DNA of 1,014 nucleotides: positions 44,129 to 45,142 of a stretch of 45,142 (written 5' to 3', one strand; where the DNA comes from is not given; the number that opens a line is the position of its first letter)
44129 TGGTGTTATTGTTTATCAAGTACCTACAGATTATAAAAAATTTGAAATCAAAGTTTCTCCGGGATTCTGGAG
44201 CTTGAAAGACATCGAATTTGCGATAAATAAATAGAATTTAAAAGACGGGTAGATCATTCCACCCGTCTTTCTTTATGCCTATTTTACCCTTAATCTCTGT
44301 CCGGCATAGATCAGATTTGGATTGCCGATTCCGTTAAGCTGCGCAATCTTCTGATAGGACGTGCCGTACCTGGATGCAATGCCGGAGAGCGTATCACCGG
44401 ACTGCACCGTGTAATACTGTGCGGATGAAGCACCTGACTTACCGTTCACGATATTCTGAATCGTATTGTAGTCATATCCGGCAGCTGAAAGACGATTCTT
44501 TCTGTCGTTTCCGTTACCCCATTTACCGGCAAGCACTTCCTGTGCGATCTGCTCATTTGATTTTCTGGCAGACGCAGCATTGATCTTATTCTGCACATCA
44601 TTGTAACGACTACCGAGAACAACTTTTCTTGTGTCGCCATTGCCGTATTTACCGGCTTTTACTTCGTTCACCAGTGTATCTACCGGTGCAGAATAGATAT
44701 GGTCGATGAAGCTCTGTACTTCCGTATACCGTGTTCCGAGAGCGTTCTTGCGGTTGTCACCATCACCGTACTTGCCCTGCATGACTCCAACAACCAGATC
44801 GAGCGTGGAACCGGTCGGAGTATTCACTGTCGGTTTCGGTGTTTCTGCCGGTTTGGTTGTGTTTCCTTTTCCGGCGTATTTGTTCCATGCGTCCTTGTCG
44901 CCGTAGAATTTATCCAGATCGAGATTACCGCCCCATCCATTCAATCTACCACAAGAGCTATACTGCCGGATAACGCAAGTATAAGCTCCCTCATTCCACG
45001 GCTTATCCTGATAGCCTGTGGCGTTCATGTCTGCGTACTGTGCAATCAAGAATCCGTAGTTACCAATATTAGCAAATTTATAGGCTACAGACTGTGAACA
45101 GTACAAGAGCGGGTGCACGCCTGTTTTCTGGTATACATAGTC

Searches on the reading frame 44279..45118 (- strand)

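Call 48: search_protein_families(library=pfam, max_evalue=0.001, proteins=[window:44279-45118:-])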
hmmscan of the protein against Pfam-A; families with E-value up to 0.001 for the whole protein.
window:44279-45118:- (279 aa): 3 families
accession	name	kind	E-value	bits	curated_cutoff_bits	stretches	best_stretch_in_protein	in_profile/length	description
PF08230.16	CW_7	-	3.9e-37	126.1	25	3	189-225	1-37/40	CW_7 repeat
PF01476.26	LysM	-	3.3e-19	69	20.9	1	236-279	1-43/43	LysM domain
PF23473.1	LysM3_LYK4_5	-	0.00027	21.4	29.3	1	236-271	5-39/48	LYK4/5 LysM3 domain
